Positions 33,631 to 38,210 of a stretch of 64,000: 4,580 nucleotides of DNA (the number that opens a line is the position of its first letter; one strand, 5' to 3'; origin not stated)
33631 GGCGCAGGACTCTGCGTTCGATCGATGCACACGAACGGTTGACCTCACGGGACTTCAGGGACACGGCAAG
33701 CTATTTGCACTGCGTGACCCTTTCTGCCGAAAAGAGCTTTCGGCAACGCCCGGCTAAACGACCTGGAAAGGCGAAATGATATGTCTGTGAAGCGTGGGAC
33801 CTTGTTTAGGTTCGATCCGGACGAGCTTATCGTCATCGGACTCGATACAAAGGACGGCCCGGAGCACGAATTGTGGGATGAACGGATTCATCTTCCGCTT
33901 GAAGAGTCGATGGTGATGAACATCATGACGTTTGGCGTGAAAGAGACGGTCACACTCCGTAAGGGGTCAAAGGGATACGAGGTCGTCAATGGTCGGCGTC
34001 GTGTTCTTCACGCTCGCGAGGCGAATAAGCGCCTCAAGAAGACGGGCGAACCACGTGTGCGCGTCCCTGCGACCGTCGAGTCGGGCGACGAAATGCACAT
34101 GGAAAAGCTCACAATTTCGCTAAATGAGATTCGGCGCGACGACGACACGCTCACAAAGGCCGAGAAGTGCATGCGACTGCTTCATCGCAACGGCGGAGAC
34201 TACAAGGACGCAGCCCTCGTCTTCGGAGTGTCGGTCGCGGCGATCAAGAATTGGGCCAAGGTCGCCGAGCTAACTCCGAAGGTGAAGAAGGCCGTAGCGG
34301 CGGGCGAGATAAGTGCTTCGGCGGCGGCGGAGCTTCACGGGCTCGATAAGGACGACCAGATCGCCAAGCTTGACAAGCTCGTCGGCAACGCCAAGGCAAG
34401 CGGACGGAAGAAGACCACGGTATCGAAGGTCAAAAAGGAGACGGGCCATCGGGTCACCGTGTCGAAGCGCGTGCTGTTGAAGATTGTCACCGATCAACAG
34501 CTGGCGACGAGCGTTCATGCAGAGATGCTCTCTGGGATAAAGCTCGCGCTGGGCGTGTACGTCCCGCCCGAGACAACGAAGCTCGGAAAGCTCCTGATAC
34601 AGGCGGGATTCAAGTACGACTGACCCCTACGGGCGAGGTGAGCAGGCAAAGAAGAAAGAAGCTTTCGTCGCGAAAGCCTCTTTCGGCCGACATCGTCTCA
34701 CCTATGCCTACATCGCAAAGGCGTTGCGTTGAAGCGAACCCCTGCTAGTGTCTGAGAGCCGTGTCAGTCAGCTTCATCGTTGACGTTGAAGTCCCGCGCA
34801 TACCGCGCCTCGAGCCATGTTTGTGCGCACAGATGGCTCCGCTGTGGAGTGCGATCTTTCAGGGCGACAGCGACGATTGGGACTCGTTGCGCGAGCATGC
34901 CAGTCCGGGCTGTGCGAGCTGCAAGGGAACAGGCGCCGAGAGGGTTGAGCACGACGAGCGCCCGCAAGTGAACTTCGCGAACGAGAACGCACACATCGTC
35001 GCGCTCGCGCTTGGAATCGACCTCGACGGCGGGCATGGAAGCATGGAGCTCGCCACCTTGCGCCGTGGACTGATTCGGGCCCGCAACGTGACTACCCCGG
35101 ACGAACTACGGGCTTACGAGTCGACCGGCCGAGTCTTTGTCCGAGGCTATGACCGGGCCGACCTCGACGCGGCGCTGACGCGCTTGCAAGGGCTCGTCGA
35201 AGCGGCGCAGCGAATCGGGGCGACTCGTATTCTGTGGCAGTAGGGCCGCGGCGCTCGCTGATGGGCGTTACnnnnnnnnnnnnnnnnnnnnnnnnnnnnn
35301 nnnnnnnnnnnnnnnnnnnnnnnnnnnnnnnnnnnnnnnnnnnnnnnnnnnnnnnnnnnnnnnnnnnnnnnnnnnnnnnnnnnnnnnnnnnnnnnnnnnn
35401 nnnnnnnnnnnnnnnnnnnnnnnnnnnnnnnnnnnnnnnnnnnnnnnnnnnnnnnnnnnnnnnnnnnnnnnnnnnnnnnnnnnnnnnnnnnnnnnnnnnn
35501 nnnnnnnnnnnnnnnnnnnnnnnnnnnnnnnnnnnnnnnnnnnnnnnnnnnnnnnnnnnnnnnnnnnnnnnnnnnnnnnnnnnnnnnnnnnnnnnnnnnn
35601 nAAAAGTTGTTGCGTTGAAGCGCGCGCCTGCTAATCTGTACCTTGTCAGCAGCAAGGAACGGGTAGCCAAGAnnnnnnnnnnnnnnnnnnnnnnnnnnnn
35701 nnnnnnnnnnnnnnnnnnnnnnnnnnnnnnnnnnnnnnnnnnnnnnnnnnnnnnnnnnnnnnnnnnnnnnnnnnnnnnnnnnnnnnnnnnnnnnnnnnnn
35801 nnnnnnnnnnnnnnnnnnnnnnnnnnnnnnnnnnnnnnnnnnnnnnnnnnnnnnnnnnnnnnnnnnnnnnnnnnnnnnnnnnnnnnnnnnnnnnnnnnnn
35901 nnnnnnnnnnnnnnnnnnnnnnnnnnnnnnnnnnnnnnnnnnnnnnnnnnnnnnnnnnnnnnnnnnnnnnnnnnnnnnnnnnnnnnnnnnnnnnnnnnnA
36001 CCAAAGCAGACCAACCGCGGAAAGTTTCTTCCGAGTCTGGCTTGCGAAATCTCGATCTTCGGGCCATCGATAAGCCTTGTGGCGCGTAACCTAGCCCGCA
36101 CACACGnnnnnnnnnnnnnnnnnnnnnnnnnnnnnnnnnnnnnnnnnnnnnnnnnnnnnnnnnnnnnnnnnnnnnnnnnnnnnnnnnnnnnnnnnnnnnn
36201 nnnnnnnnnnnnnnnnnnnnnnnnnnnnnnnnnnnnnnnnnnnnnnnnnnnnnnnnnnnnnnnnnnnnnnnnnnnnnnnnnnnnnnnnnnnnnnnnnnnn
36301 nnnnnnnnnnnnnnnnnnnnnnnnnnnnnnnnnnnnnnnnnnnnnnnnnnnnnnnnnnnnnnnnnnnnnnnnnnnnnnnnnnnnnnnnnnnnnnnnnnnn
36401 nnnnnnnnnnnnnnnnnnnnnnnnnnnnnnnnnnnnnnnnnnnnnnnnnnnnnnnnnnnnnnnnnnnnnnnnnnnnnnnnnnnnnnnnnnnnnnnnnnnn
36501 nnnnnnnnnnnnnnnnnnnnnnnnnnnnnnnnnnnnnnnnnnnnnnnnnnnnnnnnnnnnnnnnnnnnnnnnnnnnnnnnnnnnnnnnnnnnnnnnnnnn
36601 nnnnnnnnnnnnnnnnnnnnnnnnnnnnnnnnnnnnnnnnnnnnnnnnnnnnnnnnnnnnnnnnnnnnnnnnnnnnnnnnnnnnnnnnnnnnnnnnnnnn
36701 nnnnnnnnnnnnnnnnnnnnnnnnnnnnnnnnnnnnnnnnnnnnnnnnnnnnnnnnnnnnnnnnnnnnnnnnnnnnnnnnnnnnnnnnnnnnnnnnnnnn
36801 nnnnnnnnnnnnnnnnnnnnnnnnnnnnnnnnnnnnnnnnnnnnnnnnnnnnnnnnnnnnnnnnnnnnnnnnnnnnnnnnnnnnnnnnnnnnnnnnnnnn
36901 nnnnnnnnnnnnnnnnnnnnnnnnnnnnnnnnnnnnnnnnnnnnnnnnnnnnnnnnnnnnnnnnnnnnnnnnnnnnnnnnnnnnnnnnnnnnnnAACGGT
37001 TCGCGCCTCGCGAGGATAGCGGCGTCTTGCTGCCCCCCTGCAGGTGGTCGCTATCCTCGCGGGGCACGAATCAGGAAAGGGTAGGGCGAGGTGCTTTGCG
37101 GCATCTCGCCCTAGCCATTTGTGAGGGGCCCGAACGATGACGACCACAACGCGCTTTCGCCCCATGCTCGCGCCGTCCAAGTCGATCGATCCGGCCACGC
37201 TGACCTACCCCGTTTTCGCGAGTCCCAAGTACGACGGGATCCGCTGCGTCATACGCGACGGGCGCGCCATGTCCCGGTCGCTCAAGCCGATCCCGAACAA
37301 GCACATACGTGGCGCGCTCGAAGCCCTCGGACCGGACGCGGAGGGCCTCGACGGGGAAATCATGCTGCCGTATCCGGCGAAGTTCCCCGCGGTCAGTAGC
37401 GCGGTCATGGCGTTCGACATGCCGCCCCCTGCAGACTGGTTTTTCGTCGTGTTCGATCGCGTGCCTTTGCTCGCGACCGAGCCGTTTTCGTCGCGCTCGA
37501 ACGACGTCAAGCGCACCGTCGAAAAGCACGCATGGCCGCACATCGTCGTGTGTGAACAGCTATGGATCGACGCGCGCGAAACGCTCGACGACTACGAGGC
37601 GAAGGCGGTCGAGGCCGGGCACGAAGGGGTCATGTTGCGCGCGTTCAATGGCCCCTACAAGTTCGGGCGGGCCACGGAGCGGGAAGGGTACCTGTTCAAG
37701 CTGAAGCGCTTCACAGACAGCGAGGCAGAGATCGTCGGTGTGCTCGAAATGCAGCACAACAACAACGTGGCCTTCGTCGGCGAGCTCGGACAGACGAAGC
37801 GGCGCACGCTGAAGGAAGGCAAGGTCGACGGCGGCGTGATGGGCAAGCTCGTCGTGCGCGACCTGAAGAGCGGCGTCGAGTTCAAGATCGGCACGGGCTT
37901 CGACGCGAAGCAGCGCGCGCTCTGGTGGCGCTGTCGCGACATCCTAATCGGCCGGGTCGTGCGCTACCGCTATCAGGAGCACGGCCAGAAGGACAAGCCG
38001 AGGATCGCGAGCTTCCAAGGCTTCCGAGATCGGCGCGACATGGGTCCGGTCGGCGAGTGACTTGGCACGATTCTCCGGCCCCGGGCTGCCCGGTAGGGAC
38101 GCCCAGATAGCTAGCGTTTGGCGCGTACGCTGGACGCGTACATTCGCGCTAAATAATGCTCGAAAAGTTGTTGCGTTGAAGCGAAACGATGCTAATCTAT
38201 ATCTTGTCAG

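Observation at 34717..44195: Hyper-conserved ~36-nt promoter cassette repeated 13 times ahead of tiny ORFs (class I)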

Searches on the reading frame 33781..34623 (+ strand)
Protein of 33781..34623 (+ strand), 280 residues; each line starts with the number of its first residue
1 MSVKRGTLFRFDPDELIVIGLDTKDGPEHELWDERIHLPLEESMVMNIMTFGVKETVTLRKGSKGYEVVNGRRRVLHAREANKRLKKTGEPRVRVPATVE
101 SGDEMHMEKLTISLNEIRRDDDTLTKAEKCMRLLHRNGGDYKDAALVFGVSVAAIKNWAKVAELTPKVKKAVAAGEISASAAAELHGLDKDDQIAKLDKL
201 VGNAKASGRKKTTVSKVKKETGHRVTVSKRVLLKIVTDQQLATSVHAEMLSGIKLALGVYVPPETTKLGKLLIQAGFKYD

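Call 21: search_protein_families(library=pfam, max_evalue=0.01, proteins=[window:33781-34623:+])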
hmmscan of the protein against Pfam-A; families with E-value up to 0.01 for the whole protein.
window:33781-34623:+ (280 aa): 3 families
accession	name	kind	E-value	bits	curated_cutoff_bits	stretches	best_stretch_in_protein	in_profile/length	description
PF23433.1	DUF7119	-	8e-07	29.4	30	1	124-190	32-99/141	Family of unknown function (DUF7119)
PF17762.8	HTH_ParB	-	1.4e-06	28.9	22.6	1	120-203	2-86/102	ParB HTH domain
PF13518.12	HTH_28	-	0.00024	21.6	25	0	130-160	5-34/52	Helix-turn-helix domain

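Call 22: search_protein_families(library=phrogs, max_evalue=0.001, proteins=[window:33781-34623:+])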
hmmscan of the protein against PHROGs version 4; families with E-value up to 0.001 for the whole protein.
window:33781-34623:+ (280 aa): 6 families
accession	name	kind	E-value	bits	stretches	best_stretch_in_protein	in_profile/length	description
phrog_1033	-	DNA, RNA and nucleotide metabolism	7.6e-27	96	1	3-221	28-235/334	ParB-like partition protein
phrog_25613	-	unknown function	8.8e-25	88.6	1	9-136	18-142/148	-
phrog_4715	-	DNA, RNA and nucleotide metabolism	1.4e-14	54.5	1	42-202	172-344/630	ParB-like partition protein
phrog_3264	-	DNA, RNA and nucleotide metabolism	2.6e-06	28.3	1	46-231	77-221/337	ParB-like partition protein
phrog_18726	-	unknown function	2.2e-05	24.4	1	100-193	114-205/572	-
phrog_6218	-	DNA, RNA and nucleotide metabolism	0.00015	22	1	48-206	34-188/506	ParB-like partition protein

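Call 41: search_dna_similar(query=window:33781-34623:+, collection=phages, mode=protein, max_rows=15)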
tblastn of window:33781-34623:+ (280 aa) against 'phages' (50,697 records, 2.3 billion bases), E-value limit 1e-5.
Records with a match: 67; places in all: 67; records where one place covers at least 80% of the query: 0.
Best place of each record, by identity: <60% 67.
By first word of the organism name: Klebsiella 32; Burkholderia 31; Escherichia 2; Stenotrophomonas 2.
By host as written in the record: Klebsiella pneumoniae 23; Burkholderia sp. 19; Klebsiella pneumoniae KH43 2; Escherichia coli 2; Burkholderia pseudomallei 1026b 2; Burkholderia pseudomallei BP82 2; Burkholderia pseudomallei 2; Burkholderia pyrrocinia strain LMG 21824 2; and 13 more.
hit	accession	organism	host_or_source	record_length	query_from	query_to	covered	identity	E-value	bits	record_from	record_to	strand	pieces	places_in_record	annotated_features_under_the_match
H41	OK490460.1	Klebsiella phage Kp4882-1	Klebsiella pneumoniae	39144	8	200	69%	38.5%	5e-25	110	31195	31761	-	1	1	record has no annotation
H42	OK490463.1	Klebsiella phage Kp4884-1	Klebsiella pneumoniae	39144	8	200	69%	38.5%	5e-25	110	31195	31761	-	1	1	record has no annotation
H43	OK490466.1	Klebsiella phage Kp4885-1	Klebsiella pneumoniae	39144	8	200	69%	38.5%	5e-25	110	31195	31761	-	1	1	record has no annotation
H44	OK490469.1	Klebsiella phage Kp4886-1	Klebsiella pneumoniae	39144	8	200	69%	38.5%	5e-25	110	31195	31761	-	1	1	record has no annotation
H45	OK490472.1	Klebsiella phage Kp4887-1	Klebsiella pneumoniae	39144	8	200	69%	38.5%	5e-25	110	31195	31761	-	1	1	record has no annotation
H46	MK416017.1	Klebsiella phage ST101-KPC2phi6.3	Klebsiella pneumoniae ST101-KPC2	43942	8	200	69%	37.9%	2e-24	107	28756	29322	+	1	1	hypothetical protein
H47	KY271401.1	Klebsiella phage 1 LV-2017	Klebsiella pneumoniae KH43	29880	8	200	69%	37.9%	3e-24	107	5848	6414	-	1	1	partition protein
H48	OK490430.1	Klebsiella phage Kp4871-1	Klebsiella pneumoniae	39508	8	200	69%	37.9%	3e-24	107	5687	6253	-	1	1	record has no annotation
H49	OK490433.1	Klebsiella phage Kp4872-1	Klebsiella pneumoniae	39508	8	200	69%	37.9%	3e-24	107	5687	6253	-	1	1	record has no annotation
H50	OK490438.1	Klebsiella phage Kp4873-4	Klebsiella pneumoniae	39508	8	200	69%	37.9%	3e-24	107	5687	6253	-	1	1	record has no annotation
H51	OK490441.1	Klebsiella phage Kp4874-4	Klebsiella pneumoniae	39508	8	200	69%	37.9%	3e-24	107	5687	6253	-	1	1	record has no annotation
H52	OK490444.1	Klebsiella phage Kp4875-4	Klebsiella pneumoniae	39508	8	200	69%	37.9%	3e-24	107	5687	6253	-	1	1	record has no annotation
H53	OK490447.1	Klebsiella phage Kp4876-4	Klebsiella pneumoniae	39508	8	200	69%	37.9%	3e-24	107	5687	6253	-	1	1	record has no annotation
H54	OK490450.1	Klebsiella phage Kp4877-4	Klebsiella pneumoniae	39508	8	200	69%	37.9%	3e-24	107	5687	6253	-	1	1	record has no annotation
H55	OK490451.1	Klebsiella phage Kp4878-1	Klebsiella pneumoniae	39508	8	200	69%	37.9%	3e-24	107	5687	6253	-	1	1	record has no annotation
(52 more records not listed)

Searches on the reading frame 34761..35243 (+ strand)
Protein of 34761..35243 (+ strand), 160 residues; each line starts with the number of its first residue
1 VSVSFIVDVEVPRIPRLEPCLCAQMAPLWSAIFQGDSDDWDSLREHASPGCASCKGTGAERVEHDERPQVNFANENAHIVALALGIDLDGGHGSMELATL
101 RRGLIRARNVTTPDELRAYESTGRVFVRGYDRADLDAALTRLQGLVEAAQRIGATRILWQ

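Call 49: search_protein_families(library=pfam, max_evalue=0.01, proteins=[window:34761-35243:+])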
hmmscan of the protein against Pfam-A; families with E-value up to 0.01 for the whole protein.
window:34761-35243:+ (160 aa): 0 families

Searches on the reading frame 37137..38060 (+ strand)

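Call 21: search_protein_families(library=pfam, max_evalue=0.01, proteins=[window:37137-38060:+])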
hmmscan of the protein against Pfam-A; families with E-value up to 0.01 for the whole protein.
window:37137-38060:+ (307 aa): 2 families
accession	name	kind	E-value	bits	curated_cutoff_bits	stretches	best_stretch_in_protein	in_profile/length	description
PF14743.12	DNA_ligase_OB_2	-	1.3e-14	54.3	28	1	233-297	8-66/66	DNA ligase OB-like domain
PF01068.26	DNA_ligase_A_M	-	4.6e-10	40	26.2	1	9-190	1-204/204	ATP dependent DNA ligase domain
